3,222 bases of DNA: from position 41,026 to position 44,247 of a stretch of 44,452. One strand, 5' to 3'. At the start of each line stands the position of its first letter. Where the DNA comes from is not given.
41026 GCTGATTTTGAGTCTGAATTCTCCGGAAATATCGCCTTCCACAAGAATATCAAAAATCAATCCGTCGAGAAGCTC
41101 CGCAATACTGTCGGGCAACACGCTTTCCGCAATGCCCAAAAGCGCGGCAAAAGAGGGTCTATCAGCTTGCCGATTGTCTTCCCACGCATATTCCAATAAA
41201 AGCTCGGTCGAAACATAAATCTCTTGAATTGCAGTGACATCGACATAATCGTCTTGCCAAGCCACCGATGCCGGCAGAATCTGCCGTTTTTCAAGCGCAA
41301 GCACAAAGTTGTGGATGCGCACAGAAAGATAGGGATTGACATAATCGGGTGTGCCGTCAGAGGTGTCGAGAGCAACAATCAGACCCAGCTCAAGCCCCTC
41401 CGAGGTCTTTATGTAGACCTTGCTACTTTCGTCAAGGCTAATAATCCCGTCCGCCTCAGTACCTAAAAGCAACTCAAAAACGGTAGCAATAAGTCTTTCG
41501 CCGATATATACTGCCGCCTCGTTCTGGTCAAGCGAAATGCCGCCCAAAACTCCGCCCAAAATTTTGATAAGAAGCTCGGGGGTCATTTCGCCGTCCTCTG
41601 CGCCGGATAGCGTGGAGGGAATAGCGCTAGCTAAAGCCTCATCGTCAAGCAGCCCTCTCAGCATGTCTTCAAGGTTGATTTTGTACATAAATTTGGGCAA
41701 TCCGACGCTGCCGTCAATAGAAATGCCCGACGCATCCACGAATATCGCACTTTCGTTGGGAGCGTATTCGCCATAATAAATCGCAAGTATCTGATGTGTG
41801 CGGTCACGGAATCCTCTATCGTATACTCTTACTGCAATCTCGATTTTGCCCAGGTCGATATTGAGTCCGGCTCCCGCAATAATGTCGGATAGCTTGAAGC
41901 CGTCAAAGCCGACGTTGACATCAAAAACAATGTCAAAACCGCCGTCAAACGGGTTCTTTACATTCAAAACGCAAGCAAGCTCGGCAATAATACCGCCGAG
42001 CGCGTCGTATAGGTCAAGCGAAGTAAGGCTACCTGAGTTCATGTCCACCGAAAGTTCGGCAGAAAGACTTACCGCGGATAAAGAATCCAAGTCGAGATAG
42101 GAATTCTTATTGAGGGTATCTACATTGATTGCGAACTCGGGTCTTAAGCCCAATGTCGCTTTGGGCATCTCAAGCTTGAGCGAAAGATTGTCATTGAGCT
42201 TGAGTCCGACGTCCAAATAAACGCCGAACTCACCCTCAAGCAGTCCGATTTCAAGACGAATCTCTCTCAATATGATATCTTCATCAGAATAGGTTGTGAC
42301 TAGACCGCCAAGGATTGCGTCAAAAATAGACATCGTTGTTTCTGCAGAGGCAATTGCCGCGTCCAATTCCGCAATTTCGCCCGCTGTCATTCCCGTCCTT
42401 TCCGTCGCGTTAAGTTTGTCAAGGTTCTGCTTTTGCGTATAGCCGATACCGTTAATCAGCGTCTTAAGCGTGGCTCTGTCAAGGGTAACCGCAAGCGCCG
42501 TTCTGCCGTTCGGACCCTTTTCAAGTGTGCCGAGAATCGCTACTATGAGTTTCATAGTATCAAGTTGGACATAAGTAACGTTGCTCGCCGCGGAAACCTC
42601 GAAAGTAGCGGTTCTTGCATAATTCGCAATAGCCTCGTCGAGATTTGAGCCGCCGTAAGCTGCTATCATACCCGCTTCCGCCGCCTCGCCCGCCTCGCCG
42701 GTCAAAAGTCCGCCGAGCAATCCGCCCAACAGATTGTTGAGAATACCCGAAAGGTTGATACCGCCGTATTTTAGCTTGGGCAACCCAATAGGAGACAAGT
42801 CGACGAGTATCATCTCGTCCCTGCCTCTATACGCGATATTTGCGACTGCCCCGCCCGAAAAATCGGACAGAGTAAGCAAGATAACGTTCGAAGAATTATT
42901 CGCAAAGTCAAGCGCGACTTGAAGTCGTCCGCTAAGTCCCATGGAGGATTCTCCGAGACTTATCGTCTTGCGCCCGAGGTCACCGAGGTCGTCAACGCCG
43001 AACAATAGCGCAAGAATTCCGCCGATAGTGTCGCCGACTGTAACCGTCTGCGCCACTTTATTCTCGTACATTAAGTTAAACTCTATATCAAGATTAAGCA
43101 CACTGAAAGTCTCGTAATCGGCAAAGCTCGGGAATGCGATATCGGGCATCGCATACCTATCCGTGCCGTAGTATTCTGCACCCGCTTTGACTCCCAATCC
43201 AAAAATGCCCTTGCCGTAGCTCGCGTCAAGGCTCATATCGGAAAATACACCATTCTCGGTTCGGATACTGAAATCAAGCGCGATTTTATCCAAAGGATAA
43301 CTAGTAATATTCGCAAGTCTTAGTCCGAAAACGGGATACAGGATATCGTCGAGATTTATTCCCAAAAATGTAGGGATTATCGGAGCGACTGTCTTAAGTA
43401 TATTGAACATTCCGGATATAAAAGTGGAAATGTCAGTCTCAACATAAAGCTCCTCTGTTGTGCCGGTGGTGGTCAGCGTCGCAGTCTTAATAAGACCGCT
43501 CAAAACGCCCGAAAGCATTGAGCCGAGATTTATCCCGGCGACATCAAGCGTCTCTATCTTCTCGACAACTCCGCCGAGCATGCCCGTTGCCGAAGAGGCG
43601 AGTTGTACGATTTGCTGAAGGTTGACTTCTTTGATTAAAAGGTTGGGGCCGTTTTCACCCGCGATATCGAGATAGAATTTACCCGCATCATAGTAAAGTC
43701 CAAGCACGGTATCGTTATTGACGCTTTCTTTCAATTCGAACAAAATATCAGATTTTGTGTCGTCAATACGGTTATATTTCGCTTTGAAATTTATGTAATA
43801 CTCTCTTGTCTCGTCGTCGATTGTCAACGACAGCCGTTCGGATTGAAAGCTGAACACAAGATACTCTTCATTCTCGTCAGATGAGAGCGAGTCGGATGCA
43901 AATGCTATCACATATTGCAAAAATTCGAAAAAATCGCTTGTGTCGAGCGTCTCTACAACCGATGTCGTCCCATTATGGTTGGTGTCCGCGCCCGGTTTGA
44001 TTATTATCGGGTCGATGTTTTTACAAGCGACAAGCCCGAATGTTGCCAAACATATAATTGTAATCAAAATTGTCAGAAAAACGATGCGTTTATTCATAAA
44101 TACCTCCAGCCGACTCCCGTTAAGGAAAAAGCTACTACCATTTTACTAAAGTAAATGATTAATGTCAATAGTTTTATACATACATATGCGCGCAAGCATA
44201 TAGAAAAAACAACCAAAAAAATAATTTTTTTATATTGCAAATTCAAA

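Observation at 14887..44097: Uninterrupted 29.2-kb gene encoding a 9,736-aa predicted lipoprotein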

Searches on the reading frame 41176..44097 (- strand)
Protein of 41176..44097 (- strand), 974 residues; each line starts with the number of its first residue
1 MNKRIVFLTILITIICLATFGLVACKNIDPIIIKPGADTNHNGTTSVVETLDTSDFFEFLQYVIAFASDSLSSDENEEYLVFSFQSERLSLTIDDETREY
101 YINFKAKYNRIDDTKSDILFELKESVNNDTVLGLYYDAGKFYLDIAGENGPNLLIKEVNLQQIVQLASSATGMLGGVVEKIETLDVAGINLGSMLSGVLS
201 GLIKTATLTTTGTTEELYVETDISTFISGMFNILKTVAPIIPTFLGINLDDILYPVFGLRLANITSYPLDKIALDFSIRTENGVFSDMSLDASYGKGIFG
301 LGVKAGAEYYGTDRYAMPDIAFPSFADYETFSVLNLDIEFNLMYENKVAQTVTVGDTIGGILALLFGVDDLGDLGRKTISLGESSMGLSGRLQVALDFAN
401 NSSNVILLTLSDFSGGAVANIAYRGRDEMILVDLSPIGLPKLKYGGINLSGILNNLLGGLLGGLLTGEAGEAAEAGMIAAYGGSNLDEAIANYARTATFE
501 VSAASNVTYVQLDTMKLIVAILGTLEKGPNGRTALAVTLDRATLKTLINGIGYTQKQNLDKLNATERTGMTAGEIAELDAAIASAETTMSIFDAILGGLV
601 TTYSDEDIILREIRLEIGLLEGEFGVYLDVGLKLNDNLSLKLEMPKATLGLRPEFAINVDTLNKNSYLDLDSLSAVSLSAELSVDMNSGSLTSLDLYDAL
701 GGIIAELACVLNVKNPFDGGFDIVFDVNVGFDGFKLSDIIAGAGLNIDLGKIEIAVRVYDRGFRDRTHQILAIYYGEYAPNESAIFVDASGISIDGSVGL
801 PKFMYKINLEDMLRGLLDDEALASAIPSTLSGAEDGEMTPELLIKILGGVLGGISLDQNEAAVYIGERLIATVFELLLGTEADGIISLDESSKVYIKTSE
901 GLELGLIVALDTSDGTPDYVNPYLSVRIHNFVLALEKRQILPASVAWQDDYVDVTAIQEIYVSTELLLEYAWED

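Call 10: search_protein_families(library=pfam, proteins=[window:41176-44097:-], max_evalue=1)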
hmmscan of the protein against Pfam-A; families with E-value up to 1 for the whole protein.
window:41176-44097:- (974 aa): 0 families

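Call 11: search_protein_families(library=ncbifam, proteins=[window:41176-44097:-], max_evalue=1)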
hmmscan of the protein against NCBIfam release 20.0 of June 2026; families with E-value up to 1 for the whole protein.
window:41176-44097:- (974 aa): 0 families

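Call 54: find_related_loci(query=window:41548-44097:-, collection=genome_contigs, flank=10000)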
Query window:41548-44097:- (850 aa) in genome_contigs; peptide patterns used: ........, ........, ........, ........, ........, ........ (x = any residue, [..] = any of these).
53 stretches matched a pattern, but none encodes a relative of the query by tblastn (E <= 1e-3).
